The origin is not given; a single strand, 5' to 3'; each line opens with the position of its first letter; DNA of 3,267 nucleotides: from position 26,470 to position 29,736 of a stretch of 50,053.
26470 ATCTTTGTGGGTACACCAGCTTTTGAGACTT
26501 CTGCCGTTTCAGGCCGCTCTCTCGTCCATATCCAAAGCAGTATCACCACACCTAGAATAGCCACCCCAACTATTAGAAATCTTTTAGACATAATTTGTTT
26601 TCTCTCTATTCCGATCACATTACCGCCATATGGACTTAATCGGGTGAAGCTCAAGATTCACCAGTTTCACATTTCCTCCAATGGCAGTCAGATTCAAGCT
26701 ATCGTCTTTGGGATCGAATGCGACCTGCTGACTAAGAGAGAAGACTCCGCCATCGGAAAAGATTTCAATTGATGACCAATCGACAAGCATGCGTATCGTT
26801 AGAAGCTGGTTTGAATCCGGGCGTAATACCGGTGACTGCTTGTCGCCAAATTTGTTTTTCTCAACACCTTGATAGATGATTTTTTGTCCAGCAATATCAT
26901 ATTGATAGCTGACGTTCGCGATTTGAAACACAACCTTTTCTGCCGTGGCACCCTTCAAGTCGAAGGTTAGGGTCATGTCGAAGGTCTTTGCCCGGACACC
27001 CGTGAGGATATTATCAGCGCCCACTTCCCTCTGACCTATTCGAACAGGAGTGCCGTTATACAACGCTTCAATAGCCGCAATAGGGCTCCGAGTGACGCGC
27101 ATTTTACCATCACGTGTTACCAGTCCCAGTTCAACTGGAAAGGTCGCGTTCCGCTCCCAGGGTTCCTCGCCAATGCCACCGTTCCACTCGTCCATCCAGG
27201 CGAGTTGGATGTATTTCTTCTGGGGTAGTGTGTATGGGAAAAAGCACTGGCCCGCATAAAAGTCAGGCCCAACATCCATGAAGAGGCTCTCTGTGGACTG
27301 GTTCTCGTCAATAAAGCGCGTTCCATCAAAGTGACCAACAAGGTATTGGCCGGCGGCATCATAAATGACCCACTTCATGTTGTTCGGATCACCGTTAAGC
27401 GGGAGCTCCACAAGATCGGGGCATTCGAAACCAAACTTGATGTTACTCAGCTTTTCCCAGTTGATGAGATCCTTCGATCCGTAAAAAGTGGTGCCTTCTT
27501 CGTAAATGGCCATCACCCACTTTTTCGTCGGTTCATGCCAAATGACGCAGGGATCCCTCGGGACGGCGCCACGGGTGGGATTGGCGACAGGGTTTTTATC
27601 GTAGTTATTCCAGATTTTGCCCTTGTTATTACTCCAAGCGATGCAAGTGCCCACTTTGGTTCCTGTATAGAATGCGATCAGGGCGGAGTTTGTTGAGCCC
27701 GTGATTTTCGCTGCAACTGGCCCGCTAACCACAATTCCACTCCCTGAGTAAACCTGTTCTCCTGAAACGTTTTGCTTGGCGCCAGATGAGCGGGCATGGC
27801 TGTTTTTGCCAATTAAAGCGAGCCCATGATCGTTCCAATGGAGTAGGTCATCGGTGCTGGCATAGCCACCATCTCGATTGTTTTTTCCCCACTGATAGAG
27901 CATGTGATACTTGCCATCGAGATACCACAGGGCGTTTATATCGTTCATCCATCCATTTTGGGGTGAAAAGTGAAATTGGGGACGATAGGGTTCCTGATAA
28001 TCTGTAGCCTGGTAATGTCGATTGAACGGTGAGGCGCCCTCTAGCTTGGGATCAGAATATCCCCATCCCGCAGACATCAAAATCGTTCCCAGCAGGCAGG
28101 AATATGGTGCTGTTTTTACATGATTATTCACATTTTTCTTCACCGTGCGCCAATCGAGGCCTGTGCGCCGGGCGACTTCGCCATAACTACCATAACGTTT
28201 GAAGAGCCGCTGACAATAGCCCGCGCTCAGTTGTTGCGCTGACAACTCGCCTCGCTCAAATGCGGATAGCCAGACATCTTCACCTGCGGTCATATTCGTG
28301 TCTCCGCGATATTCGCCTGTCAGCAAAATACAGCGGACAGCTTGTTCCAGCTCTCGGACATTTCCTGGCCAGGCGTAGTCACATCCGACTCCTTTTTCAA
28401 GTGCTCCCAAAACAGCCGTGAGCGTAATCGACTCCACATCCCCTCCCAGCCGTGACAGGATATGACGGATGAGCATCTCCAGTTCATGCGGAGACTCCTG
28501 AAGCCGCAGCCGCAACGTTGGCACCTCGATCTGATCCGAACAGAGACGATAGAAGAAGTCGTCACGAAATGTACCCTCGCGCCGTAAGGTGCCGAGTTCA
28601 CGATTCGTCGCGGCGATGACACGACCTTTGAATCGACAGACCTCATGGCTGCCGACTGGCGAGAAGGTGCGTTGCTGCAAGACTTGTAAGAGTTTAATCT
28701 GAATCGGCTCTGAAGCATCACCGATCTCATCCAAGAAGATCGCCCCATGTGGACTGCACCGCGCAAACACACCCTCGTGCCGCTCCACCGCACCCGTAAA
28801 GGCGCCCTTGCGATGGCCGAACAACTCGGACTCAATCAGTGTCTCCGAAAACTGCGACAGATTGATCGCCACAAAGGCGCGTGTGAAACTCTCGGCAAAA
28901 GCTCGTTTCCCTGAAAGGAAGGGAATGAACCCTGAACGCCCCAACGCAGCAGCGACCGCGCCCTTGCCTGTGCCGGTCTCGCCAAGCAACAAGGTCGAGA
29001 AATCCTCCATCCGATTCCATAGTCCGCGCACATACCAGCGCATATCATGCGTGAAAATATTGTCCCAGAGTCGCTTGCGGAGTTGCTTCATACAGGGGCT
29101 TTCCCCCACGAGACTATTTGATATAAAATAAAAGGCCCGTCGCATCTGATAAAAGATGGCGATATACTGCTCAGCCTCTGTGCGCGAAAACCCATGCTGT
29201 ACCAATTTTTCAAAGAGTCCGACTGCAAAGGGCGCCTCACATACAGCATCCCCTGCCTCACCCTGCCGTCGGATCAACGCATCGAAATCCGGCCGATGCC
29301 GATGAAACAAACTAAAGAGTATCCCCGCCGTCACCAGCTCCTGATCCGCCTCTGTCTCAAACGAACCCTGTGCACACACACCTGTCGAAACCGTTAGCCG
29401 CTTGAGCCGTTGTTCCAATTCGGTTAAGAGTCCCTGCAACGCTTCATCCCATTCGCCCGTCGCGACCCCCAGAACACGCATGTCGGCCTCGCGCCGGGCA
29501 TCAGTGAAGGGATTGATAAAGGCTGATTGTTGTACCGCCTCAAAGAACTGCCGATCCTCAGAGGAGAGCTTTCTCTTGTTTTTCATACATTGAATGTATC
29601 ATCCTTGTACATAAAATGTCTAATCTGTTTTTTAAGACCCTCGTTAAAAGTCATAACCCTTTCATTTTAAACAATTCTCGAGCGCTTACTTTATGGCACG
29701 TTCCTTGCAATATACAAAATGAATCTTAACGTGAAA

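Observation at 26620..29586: Sigma-54 enhancer-binding protein continues, without a stop, through a hydrophobic segment into a complete GH32 domain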

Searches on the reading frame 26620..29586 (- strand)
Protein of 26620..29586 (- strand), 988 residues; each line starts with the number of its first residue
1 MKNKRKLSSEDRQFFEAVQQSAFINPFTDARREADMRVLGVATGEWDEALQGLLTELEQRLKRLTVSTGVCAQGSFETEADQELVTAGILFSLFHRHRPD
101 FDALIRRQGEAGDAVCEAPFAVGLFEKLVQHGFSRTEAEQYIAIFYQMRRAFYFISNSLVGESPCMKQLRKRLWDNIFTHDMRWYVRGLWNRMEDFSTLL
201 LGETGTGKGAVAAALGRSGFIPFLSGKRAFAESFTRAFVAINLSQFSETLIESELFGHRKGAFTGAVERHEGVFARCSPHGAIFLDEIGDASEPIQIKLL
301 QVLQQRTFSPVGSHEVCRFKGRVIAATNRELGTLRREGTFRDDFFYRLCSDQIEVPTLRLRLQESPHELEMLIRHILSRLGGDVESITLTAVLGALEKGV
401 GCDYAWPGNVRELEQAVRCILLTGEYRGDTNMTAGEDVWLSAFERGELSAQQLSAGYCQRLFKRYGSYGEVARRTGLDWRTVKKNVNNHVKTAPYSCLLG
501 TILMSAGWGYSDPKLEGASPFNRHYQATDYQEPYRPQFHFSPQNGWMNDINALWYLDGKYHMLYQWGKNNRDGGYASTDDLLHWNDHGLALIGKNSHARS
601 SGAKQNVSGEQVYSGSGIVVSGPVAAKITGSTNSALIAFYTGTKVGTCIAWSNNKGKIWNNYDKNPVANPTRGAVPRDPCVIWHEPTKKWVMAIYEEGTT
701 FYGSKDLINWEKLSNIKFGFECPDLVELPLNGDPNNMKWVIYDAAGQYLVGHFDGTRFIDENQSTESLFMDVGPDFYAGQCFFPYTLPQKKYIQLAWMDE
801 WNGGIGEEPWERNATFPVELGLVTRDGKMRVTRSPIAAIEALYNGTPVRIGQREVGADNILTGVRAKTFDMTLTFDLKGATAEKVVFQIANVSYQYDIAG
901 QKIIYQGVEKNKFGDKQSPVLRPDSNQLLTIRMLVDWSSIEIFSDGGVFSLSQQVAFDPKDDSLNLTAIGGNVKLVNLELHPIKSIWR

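Call 3: search_protein_families(library=pfam, proteins=[window:26620-29586:-], max_evalue=0.01)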
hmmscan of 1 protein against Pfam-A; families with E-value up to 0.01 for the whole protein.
window:26620-29586:- (988 aa): 7 families
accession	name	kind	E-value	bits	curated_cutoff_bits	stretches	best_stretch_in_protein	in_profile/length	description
PF00251.26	Glyco_hydro_32N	-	5e-46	158.1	22.1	1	539-829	1-303/307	Glycosyl hydrolases family 32 N-terminal domain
PF00158.32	Sigma54_activat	-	7e-42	143.4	20.2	1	194-353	21-167/168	Sigma-54 interaction domain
PF08244.19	Glyco_hydro_32C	-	9.2e-11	42.5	21.9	1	861-981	26-157/158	Glycosyl hydrolases family 32 C terminal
PF07728.20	AAA_5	-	5.4e-08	33.4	22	1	225-329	10-123/139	AAA domain (dynein-related subfamily)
PF07724.20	AAA_2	-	3.7e-05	24.3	27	1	197-310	5-106/166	AAA domain (Cdc48 subfamily)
PF25601.1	AAA_lid_14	-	4.8e-05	23.5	27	1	369-422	7-58/87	AAA+ ATPase lid domain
PF14532.12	Sigma54_activ_2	-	0.0029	18.3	25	0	280-358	70-138/138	Sigma-54 interaction domain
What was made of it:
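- On Sigma-54 enhancer-binding protein (bEBP): 143.4 bits against a cut-off of 20.2, residues 194-353 (call 3).
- On Glycoside hydrolase family 32: PF00251 at 158 bits and PF08244 at 42.5 bits (call 3).
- Closest known: LevR and the levanase operon. Different: Here there are no PRD or EII domains (call 3), no regulatory relationship is evident, and the two genes are physically fused by accident.
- Checked: Pfam finds Sigma54_activat at residues 194-353 (143 bits), an AAA lid at 369-422, Glyco_hydro_32N at 539-829 (158 bits) and Glyco_hydro_32C at 861-981 (call 3).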

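Call 4: search_protein_families(library=ncbifam, proteins=[window:26620-29586:-], max_evalue=0.01)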
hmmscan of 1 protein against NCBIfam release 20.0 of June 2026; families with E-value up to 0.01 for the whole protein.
window:26620-29586:- (988 aa): 27 families (the best 25 are shown)
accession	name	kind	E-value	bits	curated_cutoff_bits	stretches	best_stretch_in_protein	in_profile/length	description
TIGR01818.1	ntrC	equivalog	1.1e-50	172.9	558.6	1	195-420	157-363/463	nitrogen regulation protein NR(I)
TIGR01817.1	nifA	equivalog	4.1e-50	171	528.85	1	197-418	221-422/534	nif-specific transcriptional activator NifA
NF038308.1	RNA_repair_RtcR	equivalog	5e-50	170.8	650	1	197-420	206-418/530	RNA repair transcriptional activator RtcR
NF003451.0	PRK05022.1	equivalog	1.4e-47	162.6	476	1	194-423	212-422/512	nitric oxide reductase transcriptional regulator NorR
NF008469.0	PRK11361.1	equivalog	3.8e-46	157.7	714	1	197-418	168-370/461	acetoacetate metabolism transcriptional regulator AtoC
TIGR02329.1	propionate_PrpR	equivalog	8.7e-44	150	499.2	1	194-423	234-449/526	propionate catabolism operon regulatory protein PrpR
TIGR02915.1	PEP_resp_reg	equivalog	9.7e-44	149.9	502.6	1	195-423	162-371/445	PEP-CTERM-box response regulator transcription factor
TIGR02974.1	phageshock_pspF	equivalog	1.5e-43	149.3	443.55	1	197-420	24-229/336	phage shock protein operon transcriptional activator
NF041552.1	TF_PrdR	equivalog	6.6e-43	146.9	795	1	197-420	292-496/577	sigma-54 dependent transcriptional regulator PrdR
NF011953.0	PRK15424.1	equivalog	8.4e-43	146.8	703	1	196-422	243-463/538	propionate catabolism operon regulatory protein PrpR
NF011695.0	PRK15115.1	equivalog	6.5e-42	143.8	763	1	194-423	157-368/445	two-component system response regulator GlrR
NF007689.0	PRK10365.1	equivalog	1.1e-41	143.1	760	1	197-430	164-380/441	sigma-54-dependent response regulator transcription factor ZraR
NF011958.0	PRK15429.1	equivalog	3.5e-39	135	830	1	195-423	402-612/692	formate hydrogenlyase transcriptional activator FlhA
NF050807.1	TransRegFlbDCaul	equivalog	3.5e-38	131.6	750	1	196-425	142-353/454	sigma-54-dependent transcriptional regulator FlbD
NF008176.1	PRK10923.1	equivalog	2.6e-37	128.5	620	1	196-420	162-367/469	nitrogen regulation protein NR(I)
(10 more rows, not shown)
